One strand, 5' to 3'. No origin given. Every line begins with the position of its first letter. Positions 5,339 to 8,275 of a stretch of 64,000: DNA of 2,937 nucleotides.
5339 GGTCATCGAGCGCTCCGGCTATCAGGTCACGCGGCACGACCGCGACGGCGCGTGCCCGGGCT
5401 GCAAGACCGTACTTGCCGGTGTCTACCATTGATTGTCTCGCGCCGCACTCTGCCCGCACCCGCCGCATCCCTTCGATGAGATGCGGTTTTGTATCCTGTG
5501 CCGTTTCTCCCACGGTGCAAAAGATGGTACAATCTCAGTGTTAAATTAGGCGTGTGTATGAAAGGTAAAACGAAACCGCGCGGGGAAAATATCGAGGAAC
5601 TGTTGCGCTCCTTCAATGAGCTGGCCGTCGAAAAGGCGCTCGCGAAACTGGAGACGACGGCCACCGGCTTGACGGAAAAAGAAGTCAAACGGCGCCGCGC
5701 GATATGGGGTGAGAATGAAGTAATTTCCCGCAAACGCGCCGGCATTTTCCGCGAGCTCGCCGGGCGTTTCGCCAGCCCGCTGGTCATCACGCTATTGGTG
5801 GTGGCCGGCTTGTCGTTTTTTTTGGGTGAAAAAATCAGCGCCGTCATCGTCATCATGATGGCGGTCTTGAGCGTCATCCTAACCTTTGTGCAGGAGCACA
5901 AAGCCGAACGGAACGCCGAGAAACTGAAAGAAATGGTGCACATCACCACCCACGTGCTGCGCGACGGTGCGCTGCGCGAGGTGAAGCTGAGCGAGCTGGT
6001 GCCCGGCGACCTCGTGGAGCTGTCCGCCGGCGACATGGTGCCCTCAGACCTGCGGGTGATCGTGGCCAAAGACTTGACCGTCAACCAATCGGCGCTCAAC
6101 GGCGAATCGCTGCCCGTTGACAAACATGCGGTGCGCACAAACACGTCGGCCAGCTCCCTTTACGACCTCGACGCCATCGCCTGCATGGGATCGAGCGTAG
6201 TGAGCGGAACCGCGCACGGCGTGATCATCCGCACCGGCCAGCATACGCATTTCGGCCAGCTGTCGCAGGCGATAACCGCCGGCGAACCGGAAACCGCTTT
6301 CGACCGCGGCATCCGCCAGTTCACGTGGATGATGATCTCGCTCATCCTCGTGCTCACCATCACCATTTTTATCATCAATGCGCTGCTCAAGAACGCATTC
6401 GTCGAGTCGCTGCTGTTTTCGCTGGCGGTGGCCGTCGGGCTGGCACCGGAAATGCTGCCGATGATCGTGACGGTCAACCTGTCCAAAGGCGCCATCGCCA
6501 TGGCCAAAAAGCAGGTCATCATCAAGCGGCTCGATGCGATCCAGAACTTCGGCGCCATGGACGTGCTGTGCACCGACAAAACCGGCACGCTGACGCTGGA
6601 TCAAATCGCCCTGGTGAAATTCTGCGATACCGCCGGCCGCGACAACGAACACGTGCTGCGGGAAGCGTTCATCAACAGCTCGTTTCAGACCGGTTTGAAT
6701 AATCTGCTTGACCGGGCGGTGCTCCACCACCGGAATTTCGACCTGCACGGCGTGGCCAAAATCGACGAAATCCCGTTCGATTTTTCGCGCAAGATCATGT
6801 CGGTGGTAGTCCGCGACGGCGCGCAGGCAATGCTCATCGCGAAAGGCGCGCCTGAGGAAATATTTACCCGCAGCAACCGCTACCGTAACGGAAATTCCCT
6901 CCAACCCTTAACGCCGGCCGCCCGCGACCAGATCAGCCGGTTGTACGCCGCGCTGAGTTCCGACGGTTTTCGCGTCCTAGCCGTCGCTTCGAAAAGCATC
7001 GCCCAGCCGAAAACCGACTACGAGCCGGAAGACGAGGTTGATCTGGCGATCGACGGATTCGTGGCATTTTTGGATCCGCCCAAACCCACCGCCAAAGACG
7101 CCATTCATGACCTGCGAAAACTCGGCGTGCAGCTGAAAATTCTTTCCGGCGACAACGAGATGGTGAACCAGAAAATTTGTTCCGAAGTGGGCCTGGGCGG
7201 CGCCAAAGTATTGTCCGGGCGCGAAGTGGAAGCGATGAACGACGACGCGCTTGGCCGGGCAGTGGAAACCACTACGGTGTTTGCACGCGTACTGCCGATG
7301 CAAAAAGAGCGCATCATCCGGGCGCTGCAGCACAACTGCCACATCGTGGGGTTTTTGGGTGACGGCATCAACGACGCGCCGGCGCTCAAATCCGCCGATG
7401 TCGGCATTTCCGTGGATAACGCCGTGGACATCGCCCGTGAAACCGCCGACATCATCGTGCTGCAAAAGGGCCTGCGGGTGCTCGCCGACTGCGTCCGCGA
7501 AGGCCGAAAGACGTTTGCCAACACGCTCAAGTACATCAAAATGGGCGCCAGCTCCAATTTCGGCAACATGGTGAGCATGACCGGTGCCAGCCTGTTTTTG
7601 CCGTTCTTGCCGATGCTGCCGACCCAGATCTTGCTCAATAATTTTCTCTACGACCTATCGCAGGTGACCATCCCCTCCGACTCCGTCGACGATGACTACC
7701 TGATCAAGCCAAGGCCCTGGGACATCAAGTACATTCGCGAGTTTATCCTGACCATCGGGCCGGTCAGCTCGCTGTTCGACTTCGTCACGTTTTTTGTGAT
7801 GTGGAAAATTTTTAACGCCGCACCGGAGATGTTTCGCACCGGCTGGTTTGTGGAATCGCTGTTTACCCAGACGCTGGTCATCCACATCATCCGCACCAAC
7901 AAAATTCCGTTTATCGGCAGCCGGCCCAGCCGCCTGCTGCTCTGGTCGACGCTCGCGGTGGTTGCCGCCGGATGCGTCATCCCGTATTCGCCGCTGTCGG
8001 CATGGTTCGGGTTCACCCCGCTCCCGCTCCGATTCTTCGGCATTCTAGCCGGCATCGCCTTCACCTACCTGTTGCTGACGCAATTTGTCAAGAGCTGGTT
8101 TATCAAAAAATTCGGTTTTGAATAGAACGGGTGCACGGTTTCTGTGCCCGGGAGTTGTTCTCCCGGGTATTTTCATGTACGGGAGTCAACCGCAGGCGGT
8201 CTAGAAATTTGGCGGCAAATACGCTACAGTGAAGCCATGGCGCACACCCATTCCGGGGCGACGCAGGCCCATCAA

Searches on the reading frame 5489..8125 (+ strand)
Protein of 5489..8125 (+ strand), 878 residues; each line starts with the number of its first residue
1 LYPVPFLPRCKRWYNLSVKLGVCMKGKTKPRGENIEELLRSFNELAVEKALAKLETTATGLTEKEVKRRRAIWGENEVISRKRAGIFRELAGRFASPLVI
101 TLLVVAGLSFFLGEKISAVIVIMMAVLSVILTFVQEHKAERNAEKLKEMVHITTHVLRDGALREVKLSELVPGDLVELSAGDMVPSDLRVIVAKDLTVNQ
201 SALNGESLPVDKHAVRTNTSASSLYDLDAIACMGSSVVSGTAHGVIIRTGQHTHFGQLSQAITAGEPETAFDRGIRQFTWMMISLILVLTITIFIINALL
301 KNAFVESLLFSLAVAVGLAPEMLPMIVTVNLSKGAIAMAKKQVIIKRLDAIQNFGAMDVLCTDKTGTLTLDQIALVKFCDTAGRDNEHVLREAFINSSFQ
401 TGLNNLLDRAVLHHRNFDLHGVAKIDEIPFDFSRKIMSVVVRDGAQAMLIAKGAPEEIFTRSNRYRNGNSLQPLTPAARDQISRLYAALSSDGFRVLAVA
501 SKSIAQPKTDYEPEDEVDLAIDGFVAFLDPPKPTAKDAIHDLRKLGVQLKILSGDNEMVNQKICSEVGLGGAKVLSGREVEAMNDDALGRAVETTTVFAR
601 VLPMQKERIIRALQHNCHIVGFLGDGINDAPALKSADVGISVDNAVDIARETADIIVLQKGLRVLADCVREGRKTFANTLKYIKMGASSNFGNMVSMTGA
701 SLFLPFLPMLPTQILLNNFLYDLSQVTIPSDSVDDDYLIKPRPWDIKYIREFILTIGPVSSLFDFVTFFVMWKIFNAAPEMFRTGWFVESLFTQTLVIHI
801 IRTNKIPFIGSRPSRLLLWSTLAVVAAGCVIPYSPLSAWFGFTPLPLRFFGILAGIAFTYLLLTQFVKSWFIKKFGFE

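Call 106: search_protein_families(library=pfam, proteins=[window:5489-8125:+], max_evalue=0.0001)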
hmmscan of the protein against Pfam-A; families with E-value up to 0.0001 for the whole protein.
window:5489-8125:+ (878 aa): 5 families
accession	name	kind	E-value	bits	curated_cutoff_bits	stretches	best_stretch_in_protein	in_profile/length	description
PF00122.25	E1-E2_ATPase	-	1.1e-40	139.5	28.1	1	149-341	2-181/181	E1-E2 ATPase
PF00689.26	Cation_ATPase_C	-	7.7e-25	88.1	27.3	1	706-869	1-174/175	Cation transporting ATPase, C-terminus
PF00702.32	Hydrolase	-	7.2e-15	56.3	26.4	1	358-637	2-191/191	haloacid dehalogenase-like hydrolase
PF00690.31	Cation_ATPase_N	-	2.5e-13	49.9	20.4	1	44-109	3-69/69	Cation transporter/ATPase, N-terminus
PF13246.12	Cation_ATPase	-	4.4e-09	36.7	21.7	1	373-464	26-90/91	Cation transport ATPase (P-type)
